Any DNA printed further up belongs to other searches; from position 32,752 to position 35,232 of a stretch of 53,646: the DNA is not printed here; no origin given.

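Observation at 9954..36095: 25-kb glycan-assembly island wedged between murD/murC and murB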

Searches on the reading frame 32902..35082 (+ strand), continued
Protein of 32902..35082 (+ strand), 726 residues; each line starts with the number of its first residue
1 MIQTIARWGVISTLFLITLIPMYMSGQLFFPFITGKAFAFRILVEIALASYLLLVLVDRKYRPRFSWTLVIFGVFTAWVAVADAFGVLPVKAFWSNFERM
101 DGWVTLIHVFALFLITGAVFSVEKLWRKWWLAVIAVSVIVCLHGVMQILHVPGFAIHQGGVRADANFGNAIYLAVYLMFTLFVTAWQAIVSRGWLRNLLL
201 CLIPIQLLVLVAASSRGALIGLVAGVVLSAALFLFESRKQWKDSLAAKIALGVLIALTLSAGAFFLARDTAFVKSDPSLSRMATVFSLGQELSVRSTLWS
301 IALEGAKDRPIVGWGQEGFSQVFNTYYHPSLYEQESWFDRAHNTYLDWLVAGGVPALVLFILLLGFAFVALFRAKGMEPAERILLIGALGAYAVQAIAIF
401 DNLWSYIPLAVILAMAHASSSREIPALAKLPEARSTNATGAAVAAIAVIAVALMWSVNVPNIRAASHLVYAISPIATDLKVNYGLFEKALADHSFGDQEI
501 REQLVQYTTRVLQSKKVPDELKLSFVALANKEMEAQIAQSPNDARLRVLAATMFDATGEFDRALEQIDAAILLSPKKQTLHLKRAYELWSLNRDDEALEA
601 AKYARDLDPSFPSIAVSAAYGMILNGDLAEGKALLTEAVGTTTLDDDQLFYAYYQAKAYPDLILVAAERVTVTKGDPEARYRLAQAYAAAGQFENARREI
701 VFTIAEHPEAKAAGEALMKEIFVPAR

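Call 19: find_related_loci(query=A1, collection=genome_contigs, flank=10000)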
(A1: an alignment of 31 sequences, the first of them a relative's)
Query A1 (726 aa) in genome_contigs; peptide patterns used: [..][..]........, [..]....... (x = any residue, [..] = any of these).
600 stretches matched a pattern (row limit reached: there are more); 565 encode a relative of the query (tblastn E <= 1e-3); the best 80 are kept; 80 distinct loci.
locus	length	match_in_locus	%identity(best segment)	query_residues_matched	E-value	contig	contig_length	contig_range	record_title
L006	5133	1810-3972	54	1-721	0e+0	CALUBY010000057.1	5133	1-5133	MAG: uncultured bacterium isolate LGMHLTr32Z_bin.9.MAG genome assembly, contig: NODE_1841_length_5133_cov_25.520087, who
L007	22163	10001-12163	54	1-721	0e+0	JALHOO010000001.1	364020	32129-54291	MAG: Candidatus Paceibacterota bacterium isolate bin.152 c_000000000139, whole genome shotgun sequence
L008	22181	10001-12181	52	1-726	0e+0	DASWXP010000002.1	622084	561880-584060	MAG TPA_asm: Candidatus Paceibacterota bacterium isolate SMAG_U3688 k141_7539, whole genome shotgun sequence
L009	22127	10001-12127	47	2-721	0e+0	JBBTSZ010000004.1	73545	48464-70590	MAG: Patescibacteria group bacterium isolate H41-bin015_1 H41_bin015_1_000000000004, whole genome shotgun sequence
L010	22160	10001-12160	54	1-721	0e+0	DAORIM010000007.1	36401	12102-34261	MAG TPA_asm: Candidatus Paceibacterota bacterium isolate AMR_MDS_5577 NODE_176_length_36401_cov_7.962389, whole genome s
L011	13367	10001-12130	47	2-726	0e+0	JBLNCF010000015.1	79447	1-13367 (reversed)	MAG: Bacillota bacterium isolate MAG132 PRJNA950955_bin39_renamed_14, whole genome shotgun sequence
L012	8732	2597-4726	46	1-721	0e+0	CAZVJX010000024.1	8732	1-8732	MAG TPA_asm: uncultured Candidatus Saccharibacteria bacterium isolate SRP193066_co1_81 genome assembly, contig: NODE_706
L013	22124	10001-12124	45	2-721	0e+0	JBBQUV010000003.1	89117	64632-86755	MAG: Candidatus Paceibacteria bacterium isolate Co_metawrap_1951 Cmw_1951_k141_8701101_length_89117_cov_11.9990, whole g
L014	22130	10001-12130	46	1-721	0e+0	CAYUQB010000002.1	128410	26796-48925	MAG TPA_asm: uncultured Candidatus Saccharibacteria bacterium isolate binchicken_co110_140 genome assembly, contig: NODE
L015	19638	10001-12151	44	2-721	0e+0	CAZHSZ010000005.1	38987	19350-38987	MAG TPA_asm: uncultured Candidatus Saccharibacteria bacterium isolate SRP133034_co1_80 genome assembly, contig: NODE_898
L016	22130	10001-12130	45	2-721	0e+0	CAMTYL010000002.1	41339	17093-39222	MAG: uncultured bacterium isolate G04_MAG_00032 genome assembly, contig: G04_MAG_00032_000000000002, whole genome shotgu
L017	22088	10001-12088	45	2-708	0e+0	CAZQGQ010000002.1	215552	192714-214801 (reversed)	MAG TPA_asm: uncultured Candidatus Saccharibacteria bacterium isolate SRP128246_co1_221 genome assembly, contig: NODE_16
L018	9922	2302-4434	46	2-721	0e+0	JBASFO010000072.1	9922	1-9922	MAG: Minisyncoccia bacterium isolate MFD03500_ilm_asm_bin15 k127_57890, whole genome shotgun sequence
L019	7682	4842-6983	45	2-721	0e+0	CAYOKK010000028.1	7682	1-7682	MAG TPA_asm: uncultured Candidatus Saccharibacteria bacterium isolate SRP263527_co1_208 genome assembly, contig: NODE_85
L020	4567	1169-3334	46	1-721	0e+0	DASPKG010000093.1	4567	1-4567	MAG TPA_asm: Candidatus Paceibacterota bacterium isolate SMAG_U12030 k141_671281, whole genome shotgun sequence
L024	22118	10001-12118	46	2-712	0e+0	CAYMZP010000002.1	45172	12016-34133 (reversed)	MAG TPA_asm: uncultured Candidatus Saccharibacteria bacterium isolate SRP329715_co2_49 genome assembly, contig: NODE_169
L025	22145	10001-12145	42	3-723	3e-179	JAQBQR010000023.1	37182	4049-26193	MAG: Parcubacteria group bacterium isolate RYN_378 scaffold_676118, whole genome shotgun sequence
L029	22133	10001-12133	41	3-721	3e-166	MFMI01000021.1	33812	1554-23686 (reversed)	MAG: Candidatus Kaiserbacteria bacterium RIFCSPLOWO2_02_FULL_54_13 rifcsplowo2_02_scaffold_5031, whole genome shotgun se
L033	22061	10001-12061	41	3-696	3e-163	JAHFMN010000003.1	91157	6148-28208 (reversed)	MAG: Candidatus Kaiserbacteria bacterium isolate nzgw458 NODE_194_length_91158_cov_6.921570, whole genome shotgun sequen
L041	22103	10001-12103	40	3-709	2e-157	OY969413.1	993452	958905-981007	MAG: Candidatus Kaiserbacteria bacterium isolate MFD01223.bin.1.23 genome assembly, chromosome: 1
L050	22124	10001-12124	41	3-721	3e-152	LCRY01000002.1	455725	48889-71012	MAG: Parcubacteria group bacterium GW2011_GWA1_56_13 UY93_C0002, whole genome shotgun sequence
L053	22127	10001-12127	39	3-721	2e-151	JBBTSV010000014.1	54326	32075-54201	MAG: Patescibacteria group bacterium isolate H41-bin079 H41_bin079_000000000014, whole genome shotgun sequence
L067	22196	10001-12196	36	2-721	2e-138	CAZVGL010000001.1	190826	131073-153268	MAG TPA_asm: uncultured Candidatus Saccharibacteria bacterium isolate binchicken_co28_93 genome assembly, contig: NODE_2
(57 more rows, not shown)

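Call 20: search_solved_structures(query=A1, max_evalue=1, show_alignments=0)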
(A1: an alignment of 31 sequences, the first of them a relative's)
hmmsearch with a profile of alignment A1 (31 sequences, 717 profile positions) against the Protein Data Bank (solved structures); distinct sequences matched with E-value up to 1: 195 (the best 60 are shown).
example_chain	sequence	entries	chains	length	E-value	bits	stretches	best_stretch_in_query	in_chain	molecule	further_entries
9qhb_A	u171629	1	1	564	7.8e-35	123.7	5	543-686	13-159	Engineered tetratricopeptide repeat protein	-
8bu0_A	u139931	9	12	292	4e-21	78.4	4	541-602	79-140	Consensus tetratricopeptide repeat protein | Crystal structure of an 8-repeat consensus TPR superhelix with Zinc. | Monomer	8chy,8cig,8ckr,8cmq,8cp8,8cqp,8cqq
9qhc_A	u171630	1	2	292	9.4e-18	67.3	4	542-602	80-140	Engineered tetratricopeptide repeat protein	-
7ntf_A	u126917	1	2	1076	2.9e-15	59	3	519-631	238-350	Isoform 1 of UDP-N-acetylglucosamine--peptide N-acetylglucosaminyltransferase 110 kDa subu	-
7yeh_B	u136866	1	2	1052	3.1e-15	59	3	519-630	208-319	UDP-N-acetylglucosamine--peptide N-acetylglucosaminyltransferase 110 kDa subunit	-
7yea_A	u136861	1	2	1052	3.1e-15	59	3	519-630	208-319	UDP-N-acetylglucosamine--peptide N-acetylglucosaminyltransferase 110 kDa subunit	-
1w3b_A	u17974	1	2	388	3.4e-13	52.2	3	519-705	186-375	UDP-N-ACETYLGLUCOSAMINE--PEPTIDE N-ACETYLGLUCOSAMINYLTRANSFERASE 110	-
6eou_A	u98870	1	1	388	1.2e-12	50.4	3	519-705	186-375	UDP-N-acetylglucosamine--peptide N-acetylglucosaminyltransferase 110 kDa subunit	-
7kw7_E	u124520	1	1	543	1.7e-11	46.6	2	516-607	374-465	Stress-induced-phosphoprotein 1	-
8ch0_A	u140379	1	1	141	3.9e-11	45.4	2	543-602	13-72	Consensus tetratricopeptide repeat protein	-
2fo7_A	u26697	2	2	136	3.9e-11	45.4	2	543-602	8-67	SYNTHETIC CONSENSUS TPR PROTEIN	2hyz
6xt9_D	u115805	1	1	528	4.7e-11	45.1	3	522-612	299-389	Bardet-Biedl syndrome 4 protein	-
6vbu_4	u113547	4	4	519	2.3e-10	42.8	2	523-611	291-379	Bardet-Biedl syndrome 4 protein homolog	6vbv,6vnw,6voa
3as8_A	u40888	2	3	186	5.1e-10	41.7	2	569-688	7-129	Magnetosome protein MamA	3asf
7obi_A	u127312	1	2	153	1.7e-09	40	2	533-604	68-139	CTPR-rv4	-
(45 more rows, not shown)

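Call 36: predict_structure(alignment_id=A1)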
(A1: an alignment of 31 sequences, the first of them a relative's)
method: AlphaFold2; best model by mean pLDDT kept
length: 726 residues; sequences in the alignment: 31
mean_pLDDT: 88.4   pTM: 0.84
mean pLDDT of the five models: 88.4, 88.3, 87.2, 84.9, 83.7
residues with pLDDT >= 90: 410; 70-90: 273; 50-70: 37; < 50: 6
segments of 3 or more residues with pLDDT < 50: none
pLDDT, mean of each block of 10 residues (from residue 1): 93 95 63 76 95 94 96 96 89 64 87 97 96 94 89 69 79 91 96 95 95 87 95 91 86 92 88 82 75 82 93 88 89 68 80 94 97 93 96 81 83 97 93 86 90 88 86 74 92 82 91 88 94 92 90 91 96 93 91 89 90 87 84 88 87 91 94 91 95 95 94 91 64
secondary structure, 60 per line:
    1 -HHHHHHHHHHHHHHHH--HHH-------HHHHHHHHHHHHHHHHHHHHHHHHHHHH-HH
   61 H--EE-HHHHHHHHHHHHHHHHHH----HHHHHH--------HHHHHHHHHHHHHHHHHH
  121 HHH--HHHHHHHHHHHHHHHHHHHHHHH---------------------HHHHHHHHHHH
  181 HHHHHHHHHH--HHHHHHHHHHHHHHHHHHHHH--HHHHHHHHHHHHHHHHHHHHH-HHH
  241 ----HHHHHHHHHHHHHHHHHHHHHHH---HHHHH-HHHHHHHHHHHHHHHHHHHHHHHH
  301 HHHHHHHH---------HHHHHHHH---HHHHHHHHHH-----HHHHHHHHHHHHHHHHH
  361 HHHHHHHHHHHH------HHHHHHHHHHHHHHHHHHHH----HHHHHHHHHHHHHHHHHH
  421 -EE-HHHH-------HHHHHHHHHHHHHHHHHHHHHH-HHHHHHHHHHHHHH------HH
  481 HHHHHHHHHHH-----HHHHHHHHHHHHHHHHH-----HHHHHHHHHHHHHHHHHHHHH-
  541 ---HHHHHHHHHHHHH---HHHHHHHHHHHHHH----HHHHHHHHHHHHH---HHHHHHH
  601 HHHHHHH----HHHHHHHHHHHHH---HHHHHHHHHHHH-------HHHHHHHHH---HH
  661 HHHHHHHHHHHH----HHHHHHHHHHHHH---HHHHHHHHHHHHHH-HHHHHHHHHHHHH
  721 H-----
elements in order (helices of 4 or more, strands of 3 or more residues): H2-17 H30-57 H67-84 H89-94 H103-123 H126-148 H170-190 H193-213 H216-236 H245-267 H271-275 H277-308 H318-325 H329-338 H344-372 H379-398 H403-420 H425-428 H436-457 H459-472 H479-491 H497-513 H519-539 H544-556 H560-573 H578-590 H594-607 H612-624 H628-639 H647-655 H659-672 H677-689 H693-706 H708-721
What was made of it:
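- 32902..35082 (+): Conserved Wzy_C (WaaL-like) transferase with 13 predicted TM segments and a C-terminal TPR domain (aa ~459-726). This is the right anchor of the locus. AF2 pLDDT 88.4 (call 36).
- On Wzy_C / O-antigen ligase (WaaL-like) superfamily: AF2 model with pLDDT 88.4 (call 36).
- On PglL/PilO/WsfB-type protein O-oligosaccharyltransferases: Helical repeats at aa 459-721 in the AF2 model (call 36).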

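Call 41: fold_search(model_id=the predicted structure, library=pdb)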
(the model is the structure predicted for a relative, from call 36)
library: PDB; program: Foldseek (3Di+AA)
matches with E <= 10: 1318; with E <= 0.001: 29
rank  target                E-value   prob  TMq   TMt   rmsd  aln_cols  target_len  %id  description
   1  1w3b_A                7.3e-05  1.00  0.29  0.49  14.2       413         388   17  The superhelical TPR domain of O-linked GlcNAc transferase reveals structural similarities to importin alpha. (released 2004-09-09)
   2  6eou                  8.3e-05  1.00  0.26  0.49  11.8       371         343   17  O-GlcNAc transferase TPR domain with the intellectual disability associated mutation L254F (released 2018-05-09)
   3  8chy                  1.0e-04  1.00  0.24  0.52   9.2       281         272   17  Crystal structure of an 8-repeat consensus TPR superhelix with Zinc. (released 2024-02-21)
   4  9qhc_B                1.7e-04  1.00  0.23  0.50   8.4       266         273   17  Crystal structure of 8-repeat CTPR protein with eliminated coordination sites (released 2025-10-22)
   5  9qhc_A                2.6e-04  1.00  0.23  0.51   7.7       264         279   17  Crystal structure of 8-repeat CTPR protein with eliminated coordination sites (released 2025-10-22)
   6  8bbg_D                2.6e-04  1.00  0.25  0.16  25.4       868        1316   11  Structure of the IFT-A complex; anterograde IFT-A train model (released 2022-12-21)
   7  5g04_F                2.8e-04  1.00  0.22  0.30  24.9       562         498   13  Structure of the human APC-Cdc20-Hsl1 complex (released 2016-05-25)
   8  9gaw_J                3.0e-04  1.00  0.22  0.30  25.6       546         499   14  High-resolution structure of the Anaphase-promoting complex/cyclosome (APC/C) bound to co-activator Cdh1 (released 2024-08-14)
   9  3zgq                  3.5e-04  1.00  0.25  0.35  15.7       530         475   14  Crystal structure of human interferon-induced protein IFIT5 (released 2013-01-23)
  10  9gaw_Y                3.5e-04  1.00  0.27  0.37  26.3       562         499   12  High-resolution structure of the Anaphase-promoting complex/cyclosome (APC/C) bound to co-activator Cdh1 (released 2024-08-14)
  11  1w3b_B                3.9e-04  1.00  0.23  0.41  16.8       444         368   15  The superhelical TPR domain of O-linked GlcNAc transferase reveals structural similarities to importin alpha. (released 2004-09-09)
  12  8a3t_F                4.1e-04  1.00  0.22  0.29  23.9       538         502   14  S. cerevisiae APC/C-Cdh1 complex (released 2022-08-31)
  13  8a3t_H                4.4e-04  1.00  0.24  0.32  24.5       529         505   13  S. cerevisiae APC/C-Cdh1 complex (released 2022-08-31)
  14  9qhb                  4.8e-04  1.00  0.24  0.54   7.9       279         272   16  Crystal structure of 16-repeat CTPR protein with eliminated coordination sites (released 2025-10-22)
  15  5khr_C                5.4e-04  1.00  0.22  0.32  22.5       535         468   14  Model of human Anaphase-promoting complex/Cyclosome complex (APC15 deletion mutant) in complex with the E2 UBE2C/UBCH1 (released 2016-08-24)
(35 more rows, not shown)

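Call 68: search_protein_families(library=pfam, alignment_id=A3, max_evalue=0.00001)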
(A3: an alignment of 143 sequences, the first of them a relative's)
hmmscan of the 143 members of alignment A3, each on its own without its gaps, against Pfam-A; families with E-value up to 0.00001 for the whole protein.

A. member 1, L009:4-891:+ (295 aa): 0 families

B. families by the number of members that match (of 143 scanned): 99 families (the first 25 are shown)
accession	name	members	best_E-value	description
PF13692.12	Glyco_trans_1_4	16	9.7e-39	Glycosyl transferases group 1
PF13489.12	Methyltransf_23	16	7.5e-32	Methyltransferase domain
PF00534.26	Glycos_transf_1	15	1.7e-40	Glycosyl transferases group 1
PF08241.18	Methyltransf_11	12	4.1e-19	Methyltransferase domain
PF01370.27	Epimerase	11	7.7e-70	NAD dependent epimerase/dehydratase family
PF13524.12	Glyco_trans_1_2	10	1.1e-12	Glycosyl transferase-like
PF13649.12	Methyltransf_25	9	5.5e-17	Methyltransferase domain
PF13847.12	Methyltransf_31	9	4.6e-14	Methyltransferase domain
PF16363.11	GDP_Man_Dehyd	8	5.4e-139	GDP-mannose 4,6 dehydratase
PF01943.22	Polysacc_synt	8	5.8e-23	Polysaccharide biosynthesis protein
PF08242.18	Methyltransf_12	8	1.1e-12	Methyltransferase domain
PF13439.12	Glyco_transf_4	7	3.5e-20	Glycosyltransferase Family 4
PF04321.23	RmlD_sub_bind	6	4.8e-47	RmlD substrate binding domain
PF00005.33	ABC_tran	6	5.5e-37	ABC transporter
PF00535.33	Glycos_transf_2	6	1e-35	Glycosyl transferase family 2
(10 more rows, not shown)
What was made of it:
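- Census of 143 upstream ORFs from 15 loci (call 68): GT4, methyltransferase, epimerase, Wzx, NeuB, CMP-sugar synthetase and ABC exporter families dominate.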

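Call 70: search_protein_families(library=pfam, proteins=[L009:8194-9957:+, L024:8265-9956:+, L029:8111-9955:+, L041:8148-9914:+, L050:8126-9928:+, L053:8229-9887:+, L033:9009-9968:+, L033:7573-9012:+, L025:9245-9817:-, L067:8913-9908:-], max_evalue=0.00001)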
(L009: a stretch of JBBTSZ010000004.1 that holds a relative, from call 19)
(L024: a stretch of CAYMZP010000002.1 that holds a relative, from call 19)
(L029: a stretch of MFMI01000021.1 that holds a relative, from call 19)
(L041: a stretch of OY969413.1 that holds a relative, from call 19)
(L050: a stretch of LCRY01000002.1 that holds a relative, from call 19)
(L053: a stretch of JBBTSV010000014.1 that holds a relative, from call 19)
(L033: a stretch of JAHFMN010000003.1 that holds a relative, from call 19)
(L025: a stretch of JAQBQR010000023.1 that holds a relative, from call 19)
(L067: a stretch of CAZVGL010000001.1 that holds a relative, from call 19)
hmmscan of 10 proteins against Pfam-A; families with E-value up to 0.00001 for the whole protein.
L009:8194-9957:+ (587 aa): 3 families
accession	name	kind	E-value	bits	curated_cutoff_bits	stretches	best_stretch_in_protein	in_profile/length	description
PF00005.33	ABC_tran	-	5.9e-30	105.1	25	1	367-516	1-137/137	ABC transporter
PF02463.25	SMC_N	-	2.4e-10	40.7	40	1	449-556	115-209/220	RecF/RecN/SMC N terminal domain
PF00664.28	ABC_membrane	-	2.4e-07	31.2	28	1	72-276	38-243/274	ABC transporter transmembrane region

L024:8265-9956:+ (563 aa): 0 families

L029:8111-9955:+ (614 aa): 3 families
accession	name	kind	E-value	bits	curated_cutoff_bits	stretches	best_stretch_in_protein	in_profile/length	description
PF00005.33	ABC_tran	-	9.2e-32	110.9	25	1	394-543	1-137/137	ABC transporter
PF00664.28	ABC_membrane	-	2.9e-10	40.7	28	1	100-320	38-259/274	ABC transporter transmembrane region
PF02463.25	SMC_N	-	1.3e-09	38.2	40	1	471-584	110-210/220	RecF/RecN/SMC N terminal domain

L041:8148-9914:+ (588 aa): 3 families
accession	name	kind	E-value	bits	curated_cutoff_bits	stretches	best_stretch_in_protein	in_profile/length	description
PF00005.33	ABC_tran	-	2.5e-32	112.8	25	1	368-517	1-137/137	ABC transporter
PF00664.28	ABC_membrane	-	5.4e-13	49.7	28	1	38-284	12-250/274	ABC transporter transmembrane region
PF02463.25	SMC_N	-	2.5e-09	37.3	40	1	447-559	121-211/220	RecF/RecN/SMC N terminal domain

L050:8126-9928:+ (600 aa): 3 families
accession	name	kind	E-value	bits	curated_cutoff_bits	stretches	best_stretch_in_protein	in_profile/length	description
PF00005.33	ABC_tran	-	5.2e-34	118.2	25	1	379-528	1-137/137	ABC transporter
PF00664.28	ABC_membrane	-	2.8e-08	34.2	28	1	67-294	37-248/274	ABC transporter transmembrane region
PF02463.25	SMC_N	-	3.5e-08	33.6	40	1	457-571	111-212/220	RecF/RecN/SMC N terminal domain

L053:8229-9887:+ (552 aa): 0 families

L033:9009-9968:+ (319 aa): 6 families
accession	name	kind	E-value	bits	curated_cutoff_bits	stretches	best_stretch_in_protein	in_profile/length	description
PF13489.12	Methyltransf_23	-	7.5e-32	110.8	27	1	74-227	6-162/164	Methyltransferase domain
PF08241.18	Methyltransf_11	-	1.9e-15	57.7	21.2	1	93-181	1-95/95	Methyltransferase domain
PF08242.18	Methyltransf_12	-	1.2e-12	48.8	30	1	93-179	1-98/98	Methyltransferase domain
PF13649.12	Methyltransf_25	-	2.6e-11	44.5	27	1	93-177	2-97/97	Methyltransferase domain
PF13847.12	Methyltransf_31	-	1.8e-09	37.8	27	1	91-191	6-119/145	Methyltransferase domain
PF07021.18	MetW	-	9.1e-06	25.9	21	0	82-193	7-119/193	Methionine biosynthesis protein MetW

L033:7573-9012:+ (479 aa): 1 family
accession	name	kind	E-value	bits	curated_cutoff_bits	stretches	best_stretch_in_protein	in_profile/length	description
PF13231.12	PMT_2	-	2.6e-07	31.5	26.1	1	87-210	10-139/160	Dolichyl-phosphate-mannose-protein mannosyltransferase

L025:9245-9817:- (190 aa): 1 family
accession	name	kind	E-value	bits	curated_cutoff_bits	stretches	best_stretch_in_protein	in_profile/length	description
PF13580.11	SIS_2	-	2.9e-23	82.9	27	1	21-147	12-138/138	SIS domain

L067:8913-9908:- (331 aa): 2 families
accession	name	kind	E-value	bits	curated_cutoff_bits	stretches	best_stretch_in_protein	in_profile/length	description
PF16363.11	GDP_Man_Dehyd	-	5.4e-139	463.7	27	1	5-320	1-332/332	GDP-mannose 4,6 dehydratase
PF01370.27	Epimerase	-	3.4e-67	226.8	20.9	1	4-252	1-240/240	NAD dependent epimerase/dehydratase family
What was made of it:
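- An ABC half-transporter lies directly upstream of Wzy_C-TPR in 4 loci (call 70). In some relatives it is paired with an ABC exporter instead of Wzx (call 70).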
